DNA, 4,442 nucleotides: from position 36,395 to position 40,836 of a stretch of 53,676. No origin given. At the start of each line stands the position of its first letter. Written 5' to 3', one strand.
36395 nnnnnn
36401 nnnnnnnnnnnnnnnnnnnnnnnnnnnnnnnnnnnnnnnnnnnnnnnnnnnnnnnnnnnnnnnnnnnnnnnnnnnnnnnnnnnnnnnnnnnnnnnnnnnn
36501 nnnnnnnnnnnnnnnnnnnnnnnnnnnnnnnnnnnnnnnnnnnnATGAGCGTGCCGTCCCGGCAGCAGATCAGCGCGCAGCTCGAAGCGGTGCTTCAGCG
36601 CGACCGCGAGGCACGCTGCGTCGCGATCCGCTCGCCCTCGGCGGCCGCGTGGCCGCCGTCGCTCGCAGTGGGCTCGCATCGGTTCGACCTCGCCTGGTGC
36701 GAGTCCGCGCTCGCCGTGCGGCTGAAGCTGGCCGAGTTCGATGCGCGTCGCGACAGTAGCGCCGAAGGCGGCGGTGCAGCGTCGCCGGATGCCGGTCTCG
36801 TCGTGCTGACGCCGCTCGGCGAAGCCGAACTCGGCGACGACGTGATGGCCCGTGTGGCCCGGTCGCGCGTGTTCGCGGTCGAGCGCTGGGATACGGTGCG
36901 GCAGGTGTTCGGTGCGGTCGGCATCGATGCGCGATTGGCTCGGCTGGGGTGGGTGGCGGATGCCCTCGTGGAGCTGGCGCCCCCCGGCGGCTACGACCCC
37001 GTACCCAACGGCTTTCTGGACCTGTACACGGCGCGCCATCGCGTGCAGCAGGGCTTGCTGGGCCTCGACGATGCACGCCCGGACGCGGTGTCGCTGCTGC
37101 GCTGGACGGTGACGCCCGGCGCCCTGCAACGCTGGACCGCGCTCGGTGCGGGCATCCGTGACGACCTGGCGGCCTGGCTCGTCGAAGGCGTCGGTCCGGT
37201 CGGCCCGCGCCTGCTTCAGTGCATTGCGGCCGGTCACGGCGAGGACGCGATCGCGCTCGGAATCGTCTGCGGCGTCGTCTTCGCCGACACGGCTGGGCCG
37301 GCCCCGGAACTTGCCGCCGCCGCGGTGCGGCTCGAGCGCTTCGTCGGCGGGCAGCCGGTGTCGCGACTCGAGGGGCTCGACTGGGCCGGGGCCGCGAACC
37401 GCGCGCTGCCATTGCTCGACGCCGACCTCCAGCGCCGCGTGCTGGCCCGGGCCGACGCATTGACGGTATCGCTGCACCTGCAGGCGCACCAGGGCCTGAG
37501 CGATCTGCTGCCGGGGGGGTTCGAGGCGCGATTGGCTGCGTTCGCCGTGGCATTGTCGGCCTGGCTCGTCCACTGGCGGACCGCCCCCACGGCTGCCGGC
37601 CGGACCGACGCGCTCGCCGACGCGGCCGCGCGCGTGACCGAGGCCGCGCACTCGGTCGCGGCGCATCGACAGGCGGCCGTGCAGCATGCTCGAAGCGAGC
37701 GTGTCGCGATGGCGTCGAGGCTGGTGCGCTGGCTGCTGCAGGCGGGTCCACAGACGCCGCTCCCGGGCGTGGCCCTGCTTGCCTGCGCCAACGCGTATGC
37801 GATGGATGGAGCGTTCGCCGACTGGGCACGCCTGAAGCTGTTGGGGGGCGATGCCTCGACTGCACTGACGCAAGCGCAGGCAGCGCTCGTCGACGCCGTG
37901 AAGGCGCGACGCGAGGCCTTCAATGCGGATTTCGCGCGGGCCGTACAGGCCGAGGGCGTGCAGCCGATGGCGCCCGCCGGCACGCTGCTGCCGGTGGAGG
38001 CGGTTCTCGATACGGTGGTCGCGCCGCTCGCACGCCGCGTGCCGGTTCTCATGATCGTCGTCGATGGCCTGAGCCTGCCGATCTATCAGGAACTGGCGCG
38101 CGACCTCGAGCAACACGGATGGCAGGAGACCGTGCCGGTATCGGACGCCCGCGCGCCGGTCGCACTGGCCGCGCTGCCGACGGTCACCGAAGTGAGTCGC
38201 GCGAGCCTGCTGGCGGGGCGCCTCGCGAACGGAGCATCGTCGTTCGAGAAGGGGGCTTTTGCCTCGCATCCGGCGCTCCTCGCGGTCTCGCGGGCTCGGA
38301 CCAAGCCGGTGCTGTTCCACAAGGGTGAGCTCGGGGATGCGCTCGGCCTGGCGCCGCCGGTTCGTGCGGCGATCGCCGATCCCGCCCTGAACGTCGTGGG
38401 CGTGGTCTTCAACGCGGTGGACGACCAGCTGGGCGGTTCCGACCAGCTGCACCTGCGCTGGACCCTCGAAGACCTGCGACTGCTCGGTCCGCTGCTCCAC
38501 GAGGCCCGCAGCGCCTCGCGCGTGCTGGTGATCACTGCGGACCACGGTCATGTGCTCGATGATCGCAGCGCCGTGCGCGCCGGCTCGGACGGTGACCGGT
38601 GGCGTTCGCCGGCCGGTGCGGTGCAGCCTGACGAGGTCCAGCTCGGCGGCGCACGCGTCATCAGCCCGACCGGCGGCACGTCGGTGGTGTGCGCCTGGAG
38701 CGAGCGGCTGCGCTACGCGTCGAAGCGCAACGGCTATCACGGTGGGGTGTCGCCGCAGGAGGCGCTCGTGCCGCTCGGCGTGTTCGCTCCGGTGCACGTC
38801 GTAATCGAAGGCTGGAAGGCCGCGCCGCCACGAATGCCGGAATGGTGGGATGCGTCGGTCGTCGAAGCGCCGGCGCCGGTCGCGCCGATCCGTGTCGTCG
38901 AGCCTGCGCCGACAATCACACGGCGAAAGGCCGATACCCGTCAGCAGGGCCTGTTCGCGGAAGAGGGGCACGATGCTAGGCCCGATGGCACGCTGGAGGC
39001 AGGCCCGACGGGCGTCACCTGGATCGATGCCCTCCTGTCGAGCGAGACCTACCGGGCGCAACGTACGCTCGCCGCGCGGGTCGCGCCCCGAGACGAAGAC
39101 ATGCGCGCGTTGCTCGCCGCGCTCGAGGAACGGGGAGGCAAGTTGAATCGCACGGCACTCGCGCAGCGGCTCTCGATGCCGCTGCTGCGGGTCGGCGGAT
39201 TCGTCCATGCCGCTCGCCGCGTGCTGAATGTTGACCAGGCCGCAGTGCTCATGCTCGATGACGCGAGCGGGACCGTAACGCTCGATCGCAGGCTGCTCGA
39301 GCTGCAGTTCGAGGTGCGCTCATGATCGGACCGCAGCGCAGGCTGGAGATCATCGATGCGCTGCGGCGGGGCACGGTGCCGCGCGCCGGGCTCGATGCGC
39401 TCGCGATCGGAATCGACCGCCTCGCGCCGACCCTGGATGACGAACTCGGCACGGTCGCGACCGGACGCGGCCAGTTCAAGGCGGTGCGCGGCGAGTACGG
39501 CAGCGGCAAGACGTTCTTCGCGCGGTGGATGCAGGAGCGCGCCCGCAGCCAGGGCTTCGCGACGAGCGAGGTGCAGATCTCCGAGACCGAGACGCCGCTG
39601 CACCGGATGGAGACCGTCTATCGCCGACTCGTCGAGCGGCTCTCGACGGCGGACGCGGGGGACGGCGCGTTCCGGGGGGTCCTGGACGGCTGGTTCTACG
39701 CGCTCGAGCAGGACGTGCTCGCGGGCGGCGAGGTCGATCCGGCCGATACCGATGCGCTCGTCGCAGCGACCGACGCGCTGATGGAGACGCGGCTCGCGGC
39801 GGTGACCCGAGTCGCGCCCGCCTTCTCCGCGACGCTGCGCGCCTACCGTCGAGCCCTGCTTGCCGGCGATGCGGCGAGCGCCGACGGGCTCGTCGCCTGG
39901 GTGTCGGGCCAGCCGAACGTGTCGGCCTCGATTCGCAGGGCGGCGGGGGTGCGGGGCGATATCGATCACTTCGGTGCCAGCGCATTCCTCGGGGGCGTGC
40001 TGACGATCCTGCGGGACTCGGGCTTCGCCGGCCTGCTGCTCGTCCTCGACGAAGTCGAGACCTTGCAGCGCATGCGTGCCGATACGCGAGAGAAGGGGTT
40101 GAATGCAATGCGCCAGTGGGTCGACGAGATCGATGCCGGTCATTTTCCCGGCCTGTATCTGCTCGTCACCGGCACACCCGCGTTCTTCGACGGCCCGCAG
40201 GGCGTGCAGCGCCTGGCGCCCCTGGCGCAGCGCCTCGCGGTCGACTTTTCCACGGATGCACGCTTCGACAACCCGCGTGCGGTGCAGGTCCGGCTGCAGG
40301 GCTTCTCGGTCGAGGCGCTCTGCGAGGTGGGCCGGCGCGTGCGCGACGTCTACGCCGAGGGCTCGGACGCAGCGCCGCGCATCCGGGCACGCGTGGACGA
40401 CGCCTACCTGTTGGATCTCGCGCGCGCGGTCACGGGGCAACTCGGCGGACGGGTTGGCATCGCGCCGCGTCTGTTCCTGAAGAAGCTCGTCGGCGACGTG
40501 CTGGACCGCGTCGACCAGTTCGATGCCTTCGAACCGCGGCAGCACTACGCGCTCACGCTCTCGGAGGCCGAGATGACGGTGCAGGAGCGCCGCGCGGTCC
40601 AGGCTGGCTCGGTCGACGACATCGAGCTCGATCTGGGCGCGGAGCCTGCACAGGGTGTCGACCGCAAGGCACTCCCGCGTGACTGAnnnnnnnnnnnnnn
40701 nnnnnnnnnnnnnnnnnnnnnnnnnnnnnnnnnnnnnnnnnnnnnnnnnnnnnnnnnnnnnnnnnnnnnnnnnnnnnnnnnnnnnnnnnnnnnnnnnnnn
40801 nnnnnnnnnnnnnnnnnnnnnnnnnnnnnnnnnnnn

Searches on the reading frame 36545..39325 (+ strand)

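Call 10: search_protein_families(library=padloc, proteins=[window:36545-39325:+], max_evalue=0.00001)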
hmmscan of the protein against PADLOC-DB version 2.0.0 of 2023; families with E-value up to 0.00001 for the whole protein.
window:36545-39325:+ (926 aa): 4 families
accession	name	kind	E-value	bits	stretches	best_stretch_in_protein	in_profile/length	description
PDLC02565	PglZ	-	5.6e-264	876.7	1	4-925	4-908/910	PglZ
PDLC02543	PglZ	-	3.3e-32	109.5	1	86-920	75-938/943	PglZ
PDLC02558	PglZ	-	1.9e-06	24.4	1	497-670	400-573/666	PglZ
PDLC02561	PglZ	-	8.4e-06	22.1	1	460-746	426-714/840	PglZ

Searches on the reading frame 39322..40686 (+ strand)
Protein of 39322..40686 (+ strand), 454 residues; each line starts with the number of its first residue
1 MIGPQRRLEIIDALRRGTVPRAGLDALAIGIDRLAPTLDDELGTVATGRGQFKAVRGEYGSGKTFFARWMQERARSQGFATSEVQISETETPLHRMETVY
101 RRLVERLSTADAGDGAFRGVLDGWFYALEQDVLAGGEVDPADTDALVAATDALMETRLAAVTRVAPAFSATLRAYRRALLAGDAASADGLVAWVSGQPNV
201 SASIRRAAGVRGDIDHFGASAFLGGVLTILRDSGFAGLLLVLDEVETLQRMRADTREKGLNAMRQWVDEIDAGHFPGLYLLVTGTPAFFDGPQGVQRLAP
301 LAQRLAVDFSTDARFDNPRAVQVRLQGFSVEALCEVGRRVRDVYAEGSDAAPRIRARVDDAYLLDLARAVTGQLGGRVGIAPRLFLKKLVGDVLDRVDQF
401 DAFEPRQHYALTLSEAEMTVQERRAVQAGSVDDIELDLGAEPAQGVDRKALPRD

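Call 10: search_protein_families(library=padloc, proteins=[window:39322-40686:+], max_evalue=0.00001)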
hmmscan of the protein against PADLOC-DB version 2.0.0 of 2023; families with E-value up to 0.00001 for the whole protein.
window:39322-40686:+ (454 aa): 2 families
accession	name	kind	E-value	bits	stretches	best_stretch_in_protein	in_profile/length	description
PDLC02494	BrxD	-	6.7e-204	676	1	3-438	5-440/440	BrxD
PDLC03959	SngB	-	4.5e-32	109.7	1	5-406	9-412/439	-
